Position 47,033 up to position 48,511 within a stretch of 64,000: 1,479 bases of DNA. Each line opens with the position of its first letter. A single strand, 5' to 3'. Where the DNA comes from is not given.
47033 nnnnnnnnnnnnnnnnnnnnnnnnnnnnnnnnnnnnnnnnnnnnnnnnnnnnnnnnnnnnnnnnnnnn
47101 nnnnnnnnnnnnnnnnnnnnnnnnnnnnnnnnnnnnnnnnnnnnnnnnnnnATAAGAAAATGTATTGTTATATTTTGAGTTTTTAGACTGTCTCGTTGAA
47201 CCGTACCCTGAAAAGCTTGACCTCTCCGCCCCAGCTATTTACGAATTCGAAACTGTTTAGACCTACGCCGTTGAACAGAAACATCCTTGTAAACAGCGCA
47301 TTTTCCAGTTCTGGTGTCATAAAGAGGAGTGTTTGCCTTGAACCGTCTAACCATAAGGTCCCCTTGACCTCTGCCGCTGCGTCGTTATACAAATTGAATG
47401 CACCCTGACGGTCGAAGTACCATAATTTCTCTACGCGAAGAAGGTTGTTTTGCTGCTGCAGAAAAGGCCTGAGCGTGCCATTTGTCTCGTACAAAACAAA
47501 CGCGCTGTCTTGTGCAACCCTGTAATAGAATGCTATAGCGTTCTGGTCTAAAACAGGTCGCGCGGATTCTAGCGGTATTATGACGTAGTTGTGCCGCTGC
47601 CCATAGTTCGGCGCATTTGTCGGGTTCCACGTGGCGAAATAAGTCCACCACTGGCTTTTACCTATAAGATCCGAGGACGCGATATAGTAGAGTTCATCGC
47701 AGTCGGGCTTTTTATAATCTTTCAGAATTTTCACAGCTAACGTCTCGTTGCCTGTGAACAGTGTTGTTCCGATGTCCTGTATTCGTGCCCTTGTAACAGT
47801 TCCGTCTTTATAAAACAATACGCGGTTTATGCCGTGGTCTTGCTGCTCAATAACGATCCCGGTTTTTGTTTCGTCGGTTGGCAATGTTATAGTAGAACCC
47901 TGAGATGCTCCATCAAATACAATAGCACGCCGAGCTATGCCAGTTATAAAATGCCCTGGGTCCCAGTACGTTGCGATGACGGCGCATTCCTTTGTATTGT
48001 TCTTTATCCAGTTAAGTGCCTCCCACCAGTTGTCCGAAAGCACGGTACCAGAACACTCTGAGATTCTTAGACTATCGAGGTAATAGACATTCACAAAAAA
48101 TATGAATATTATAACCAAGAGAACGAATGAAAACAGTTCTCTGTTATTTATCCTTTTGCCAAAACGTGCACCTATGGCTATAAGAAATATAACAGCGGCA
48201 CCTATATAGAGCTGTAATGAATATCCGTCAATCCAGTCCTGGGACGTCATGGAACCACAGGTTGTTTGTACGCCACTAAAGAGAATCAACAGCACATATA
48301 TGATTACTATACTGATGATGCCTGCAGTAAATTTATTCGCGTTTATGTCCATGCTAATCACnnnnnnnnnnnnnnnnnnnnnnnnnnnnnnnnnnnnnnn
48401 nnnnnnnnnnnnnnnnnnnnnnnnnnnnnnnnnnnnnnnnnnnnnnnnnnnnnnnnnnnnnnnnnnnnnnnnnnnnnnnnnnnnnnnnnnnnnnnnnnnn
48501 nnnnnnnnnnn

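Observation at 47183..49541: The oligosaccharyltransferase AglB is split by a frame change into a TM ORF and a catalytic-domain ORF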

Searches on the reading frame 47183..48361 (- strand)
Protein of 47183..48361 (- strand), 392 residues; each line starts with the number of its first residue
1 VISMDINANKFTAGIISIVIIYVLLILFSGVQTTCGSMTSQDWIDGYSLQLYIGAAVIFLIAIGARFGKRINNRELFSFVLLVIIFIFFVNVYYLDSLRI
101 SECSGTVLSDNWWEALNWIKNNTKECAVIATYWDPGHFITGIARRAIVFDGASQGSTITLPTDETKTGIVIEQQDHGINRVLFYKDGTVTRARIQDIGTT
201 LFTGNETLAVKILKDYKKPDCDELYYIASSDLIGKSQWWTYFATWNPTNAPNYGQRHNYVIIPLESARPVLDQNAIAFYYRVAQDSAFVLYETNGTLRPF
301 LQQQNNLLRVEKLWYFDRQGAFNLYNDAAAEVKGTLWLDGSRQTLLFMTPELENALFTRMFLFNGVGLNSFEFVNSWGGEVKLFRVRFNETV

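Call 4: search_protein_families(library=pfam, proteins=[window:47183-48361:-], max_evalue=1)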
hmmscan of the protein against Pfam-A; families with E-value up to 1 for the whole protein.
window:47183-48361:- (392 aa): 2 families
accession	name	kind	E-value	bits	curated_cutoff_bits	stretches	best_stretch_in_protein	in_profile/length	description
PF05814.16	Ac76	-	0.026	14.9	22.5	1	53-96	3-47/83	Orf76 (Ac76)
PF20604.3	DUF6798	-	0.055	13.6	26.9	1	111-150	2-40/61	Domain of unknown function (DUF6798)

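Call 5: search_protein_families(library=ncbifam, proteins=[window:47183-48361:-], max_evalue=1)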
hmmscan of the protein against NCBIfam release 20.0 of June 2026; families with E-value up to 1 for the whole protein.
window:47183-48361:- (392 aa): 3 families
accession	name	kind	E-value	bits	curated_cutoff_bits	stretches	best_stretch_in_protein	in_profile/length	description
NF010199.0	PRK13673.1-6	equivalog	0.0049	16.7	125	1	18-87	43-111/128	hypothetical protein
TIGR04154.1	archaeo_STT3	subfamily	0.031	12.6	450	1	77-125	464-510/831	oligosaccharyl transferase, archaeosortase A system-associated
NF010934.1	PRK14354.1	equivalog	0.18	10.3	450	1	163-228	131-196/447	bifunctional UDP-N-acetylglucosamine diphosphorylase/glucosamine-1-phosphate N-acetyltransferase GlmU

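Call 6: find_homologous_proteins(query=window:47183-48361:-)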
Query window:47183-48361:- (392 aa): 242 proteins with E <= 0.001 among 3623 candidates; the best 120 are listed.
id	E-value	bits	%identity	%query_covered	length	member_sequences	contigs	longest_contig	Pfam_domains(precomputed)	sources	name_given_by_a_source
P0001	1.0e-262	889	100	99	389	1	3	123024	-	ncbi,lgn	-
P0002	4.1e-194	663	71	99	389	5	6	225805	-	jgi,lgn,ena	jgi:dolichyl-diphosphooligosaccharide--protein glycosyltransferase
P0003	2.6e-171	588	65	98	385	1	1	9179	-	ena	-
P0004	2.0e-164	565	63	98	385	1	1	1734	-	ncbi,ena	-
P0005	8.4e-164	563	63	99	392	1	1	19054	-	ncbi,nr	ncbi:MAG: hypothetical protein HY368_01300 [Candidatus Aenigmarchaeota archaeon]|nr:hypothetical pro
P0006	1.2e-161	556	61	98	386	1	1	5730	-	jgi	jgi:asparagine N-glycosylation enzyme membrane subunit Stt3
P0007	2.6e-161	555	60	99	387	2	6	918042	-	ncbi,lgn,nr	ncbi:MAG: hypothetical protein HYW26_02055 [Candidatus Aenigmarchaeota archaeon]|nr:hypothetical pro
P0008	4.1e-161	554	60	98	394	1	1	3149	-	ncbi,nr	ncbi:hypothetical protein HY501_00720 [Candidatus Woesearchaeota archaeon]|nr:hypothetical protein [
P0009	1.6e-159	549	60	98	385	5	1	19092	-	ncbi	-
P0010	1.7e-158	546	61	98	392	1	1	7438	-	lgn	-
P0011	1.9e-158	546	59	99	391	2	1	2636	-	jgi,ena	-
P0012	7.3e-123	429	61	76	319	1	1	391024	-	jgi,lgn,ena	-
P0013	1.8e-121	424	54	86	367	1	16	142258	-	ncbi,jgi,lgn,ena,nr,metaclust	ncbi:MAG: hypothetical protein J4400_00195 [Candidatus Aenigmarchaeota archaeon]|nr:hypothetical pro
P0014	3.2e-119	417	61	76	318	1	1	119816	-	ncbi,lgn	ncbi:MAG: hypothetical protein QXD48_01545 [Candidatus Aenigmatarchaeota archaeon]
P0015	9.8e-119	415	52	87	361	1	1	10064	-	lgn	-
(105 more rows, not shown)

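Call 9: find_encoding_contigs(protein=P0001, flank=4000, max_places=3)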
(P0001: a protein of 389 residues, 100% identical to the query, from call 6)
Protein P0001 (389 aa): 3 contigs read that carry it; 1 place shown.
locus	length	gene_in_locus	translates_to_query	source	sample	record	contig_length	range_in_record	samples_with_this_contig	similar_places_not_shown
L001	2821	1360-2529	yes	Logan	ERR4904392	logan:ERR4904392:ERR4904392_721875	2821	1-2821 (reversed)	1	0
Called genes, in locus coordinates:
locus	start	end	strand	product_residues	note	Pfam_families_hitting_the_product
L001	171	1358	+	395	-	PF02516:STT3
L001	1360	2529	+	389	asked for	-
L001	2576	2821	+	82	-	?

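Call 14: find_related_loci(query=A1, collection=genome_contigs, flank=4000)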
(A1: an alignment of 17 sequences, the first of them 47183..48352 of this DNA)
Query A1 (389 aa) in genome_contigs; peptide patterns used: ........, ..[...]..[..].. (x = any residue, [..] = any of these).
76 stretches matched a pattern; 66 encode a relative of the query (tblastn E <= 1e-3); 65 distinct loci.
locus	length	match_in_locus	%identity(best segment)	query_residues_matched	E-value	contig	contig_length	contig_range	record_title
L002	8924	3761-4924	63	2-388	2e-159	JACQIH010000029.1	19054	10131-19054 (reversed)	MAG: Candidatus Aenigmatarchaeota archaeon isolate NC_groundwater_1120_Ag_S-0.1um_53_80 S_p1_S3_coassembly_k141_708765,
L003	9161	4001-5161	60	1-387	3e-159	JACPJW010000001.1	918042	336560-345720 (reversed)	MAG: Candidatus Aenigmatarchaeota archaeon isolate NC_groundwater_478_Ag_S-0.1um_47_21 S35_SO-1_scaffold_71026, whole ge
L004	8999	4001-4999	56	53-385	5e-123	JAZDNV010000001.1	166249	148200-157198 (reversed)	MAG: Candidatus Aenigmatarchaeota archaeon isolate MEGAHIT-group-0.728 k141_5326045, whole genome shotgun sequence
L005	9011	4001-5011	55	50-387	1e-121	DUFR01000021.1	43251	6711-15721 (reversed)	MAG TPA_asm: Candidatus Aenigmatarchaeota archaeon isolate UBA10154 contig_12279, whole genome shotgun sequence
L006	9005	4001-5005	54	51-385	1e-121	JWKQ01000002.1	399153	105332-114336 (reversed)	MAG: archaeon GW2011_AR5 QT00_C0002, whole genome shotgun sequence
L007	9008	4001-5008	54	51-386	1e-121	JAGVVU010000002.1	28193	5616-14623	MAG: Candidatus Aenigmatarchaeota archaeon isolate RIFCSPLOWO2_01_FULL_48_10 rifcsplowo2_01_scaffold_11994, whole genome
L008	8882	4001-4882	61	90-386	1e-121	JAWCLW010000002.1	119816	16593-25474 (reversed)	MAG: Candidatus Aenigmatarchaeota archaeon isolate JZ-2_201705_bins_247 JZ-2_201705_bins_247_scaffold_2, whole genome sh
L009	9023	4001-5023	55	46-386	8e-121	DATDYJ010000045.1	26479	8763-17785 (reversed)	MAG TPA_asm: archaeon isolate SMAG_U8162 k141_166144, whole genome shotgun sequence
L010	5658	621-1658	52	44-385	3e-120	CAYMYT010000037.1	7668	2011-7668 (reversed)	MAG TPA_asm: uncultured archaeon isolate SRP124282_co5_38 genome assembly, contig: NODE_1432_length_7668_cov_16.454354,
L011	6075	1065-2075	54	50-387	8e-120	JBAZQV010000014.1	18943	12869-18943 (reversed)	MAG: Candidatus Aenigmatarchaeota archaeon isolate SO_2017_SWC_7 scaffold_2473_c1_LP-4_2017, whole genome shotgun sequen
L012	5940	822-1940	48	1-385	4e-115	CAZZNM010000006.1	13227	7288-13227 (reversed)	MAG TPA_asm: uncultured archaeon isolate SRP178908_co1_163 genome assembly, contig: NODE_3253_length_13227_cov_5.389842,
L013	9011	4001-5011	52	52-387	7e-115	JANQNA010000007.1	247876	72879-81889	MAG: archaeon isolate PL23a_bin.127 k99_6764340, whole genome shotgun sequence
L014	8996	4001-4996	51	53-386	2e-113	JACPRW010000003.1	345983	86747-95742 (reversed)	MAG: Candidatus Aenigmatarchaeota archaeon isolate NC_groundwater_689_Ag_S-0.2um_53_36 S36_SO-2_scaffold_30542, whole ge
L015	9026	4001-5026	50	45-386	2e-111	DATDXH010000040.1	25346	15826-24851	MAG TPA_asm: archaeon isolate SMAG_U8133 k141_1934345, whole genome shotgun sequence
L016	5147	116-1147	49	48-389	1e-109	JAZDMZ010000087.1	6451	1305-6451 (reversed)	MAG: Candidatus Aenigmatarchaeota archaeon isolate MEGAHIT-group-0.686 k141_3815043, whole genome shotgun sequence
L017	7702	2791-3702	52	67-385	9e-110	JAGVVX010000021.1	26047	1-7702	MAG: Candidatus Aenigmatarchaeota archaeon isolate RIFCSPHIGHO2_01_FULL_AR5_44_11 rifcsphigho2_01_scaffold_17184, whole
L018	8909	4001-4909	52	67-385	2e-109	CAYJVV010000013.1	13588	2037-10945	MAG TPA_asm: uncultured archaeon isolate ERP125453_co1_326 genome assembly, contig: NODE_4874_length_13588_cov_4.506318,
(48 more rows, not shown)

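Call 19: search_protein_representatives(protein=window:47183-48352:-)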
Query: 389 residues. Proteins with E-value up to 0.001 (for the whole library): 816; up to 1e-10: 210; up to 1e-30: 32. The best 150 are listed.
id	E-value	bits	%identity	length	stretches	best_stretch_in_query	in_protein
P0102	5.6e-99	348.2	49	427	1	54-386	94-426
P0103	1.9e-98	346.5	47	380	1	55-387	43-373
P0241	4.9e-93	328.6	50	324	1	70-385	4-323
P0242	8.6e-90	317.9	46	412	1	53-387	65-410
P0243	1.4e-89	317.2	51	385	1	76-387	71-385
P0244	9.1e-87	308.0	55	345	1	81-387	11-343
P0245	6.7e-85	301.8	51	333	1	77-385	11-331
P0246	2.0e-84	300.3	44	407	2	183-388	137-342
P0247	7.4e-81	288.5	51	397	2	185-388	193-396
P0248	7.9e-77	275.3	46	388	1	48-387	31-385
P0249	4.4e-76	272.8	52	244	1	144-385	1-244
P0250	7.6e-76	272.0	46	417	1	53-386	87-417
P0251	1.5e-75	271.1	45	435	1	55-385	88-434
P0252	1.5e-74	267.8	43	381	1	49-384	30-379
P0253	1.6e-70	254.5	41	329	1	65-384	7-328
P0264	2.4e-44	168.3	33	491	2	24-339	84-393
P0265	1.3e-42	162.6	36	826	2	188-385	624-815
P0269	2.1e-34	135.6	36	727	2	46-386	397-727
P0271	3.7e-30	121.6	31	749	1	45-385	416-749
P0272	5.3e-30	121.1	33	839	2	188-385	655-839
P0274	5.9e-28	114.4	36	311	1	96-385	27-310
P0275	2.1e-27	112.5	33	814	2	189-384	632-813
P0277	5.5e-27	111.2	38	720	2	188-384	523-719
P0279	7.1e-26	107.5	34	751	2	220-385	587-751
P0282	2.4e-24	102.5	29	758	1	68-370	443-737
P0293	5.4e-22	94.7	31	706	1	55-385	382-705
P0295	1.3e-21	93.5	31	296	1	75-387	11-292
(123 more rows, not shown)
